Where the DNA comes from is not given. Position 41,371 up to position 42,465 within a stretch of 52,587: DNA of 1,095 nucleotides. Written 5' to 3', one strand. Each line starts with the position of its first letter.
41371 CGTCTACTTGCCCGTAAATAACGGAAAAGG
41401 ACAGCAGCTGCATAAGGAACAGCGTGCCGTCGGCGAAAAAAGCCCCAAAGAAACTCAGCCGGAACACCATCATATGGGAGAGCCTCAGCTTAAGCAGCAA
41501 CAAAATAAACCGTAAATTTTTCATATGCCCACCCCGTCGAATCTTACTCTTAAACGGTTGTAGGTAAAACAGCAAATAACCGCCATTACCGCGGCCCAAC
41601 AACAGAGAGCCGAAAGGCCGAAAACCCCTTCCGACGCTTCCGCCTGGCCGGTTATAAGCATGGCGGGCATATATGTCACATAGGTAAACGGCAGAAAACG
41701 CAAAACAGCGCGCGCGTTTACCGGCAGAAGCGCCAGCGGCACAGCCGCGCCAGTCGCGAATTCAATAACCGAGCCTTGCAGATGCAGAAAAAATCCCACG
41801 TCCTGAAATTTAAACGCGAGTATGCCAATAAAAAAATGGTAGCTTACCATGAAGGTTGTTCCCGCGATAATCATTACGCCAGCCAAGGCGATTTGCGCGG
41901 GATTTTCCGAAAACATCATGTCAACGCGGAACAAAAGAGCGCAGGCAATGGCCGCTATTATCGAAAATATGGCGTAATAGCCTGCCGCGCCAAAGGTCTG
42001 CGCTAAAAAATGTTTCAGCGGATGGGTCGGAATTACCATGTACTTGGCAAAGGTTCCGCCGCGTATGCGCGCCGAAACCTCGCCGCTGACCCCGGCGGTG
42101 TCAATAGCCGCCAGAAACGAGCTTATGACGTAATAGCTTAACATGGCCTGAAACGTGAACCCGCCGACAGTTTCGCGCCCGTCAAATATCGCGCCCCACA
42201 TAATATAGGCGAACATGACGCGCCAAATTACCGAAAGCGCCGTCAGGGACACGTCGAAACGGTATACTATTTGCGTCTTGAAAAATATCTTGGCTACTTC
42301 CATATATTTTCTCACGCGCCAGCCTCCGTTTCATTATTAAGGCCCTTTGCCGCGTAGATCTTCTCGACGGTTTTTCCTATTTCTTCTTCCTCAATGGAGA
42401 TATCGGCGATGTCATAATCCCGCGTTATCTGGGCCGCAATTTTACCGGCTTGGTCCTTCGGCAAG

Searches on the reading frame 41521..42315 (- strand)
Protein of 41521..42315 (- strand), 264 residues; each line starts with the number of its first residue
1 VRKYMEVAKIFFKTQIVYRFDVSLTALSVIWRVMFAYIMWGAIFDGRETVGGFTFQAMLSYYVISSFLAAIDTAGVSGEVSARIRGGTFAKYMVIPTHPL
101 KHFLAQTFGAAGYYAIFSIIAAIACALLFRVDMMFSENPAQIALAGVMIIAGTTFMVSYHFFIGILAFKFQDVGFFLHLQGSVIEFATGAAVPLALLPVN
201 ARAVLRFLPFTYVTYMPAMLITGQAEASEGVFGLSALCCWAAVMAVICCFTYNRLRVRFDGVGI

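Call 66: search_protein_families(library=pfam, proteins=[window:41521-42315:-], max_evalue=0.001)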
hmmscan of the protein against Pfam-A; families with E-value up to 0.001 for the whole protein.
window:41521-42315:- (264 aa): 2 families
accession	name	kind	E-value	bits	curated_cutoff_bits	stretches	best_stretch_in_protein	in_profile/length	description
PF06182.17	ABC2_membrane_6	-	1.1e-20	74.9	22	1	34-254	5-220/229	ABC-2 family transporter protein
PF01061.29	ABC2_membrane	-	0.00034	20.6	26.9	1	21-215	17-204/211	ABC-2 type transporter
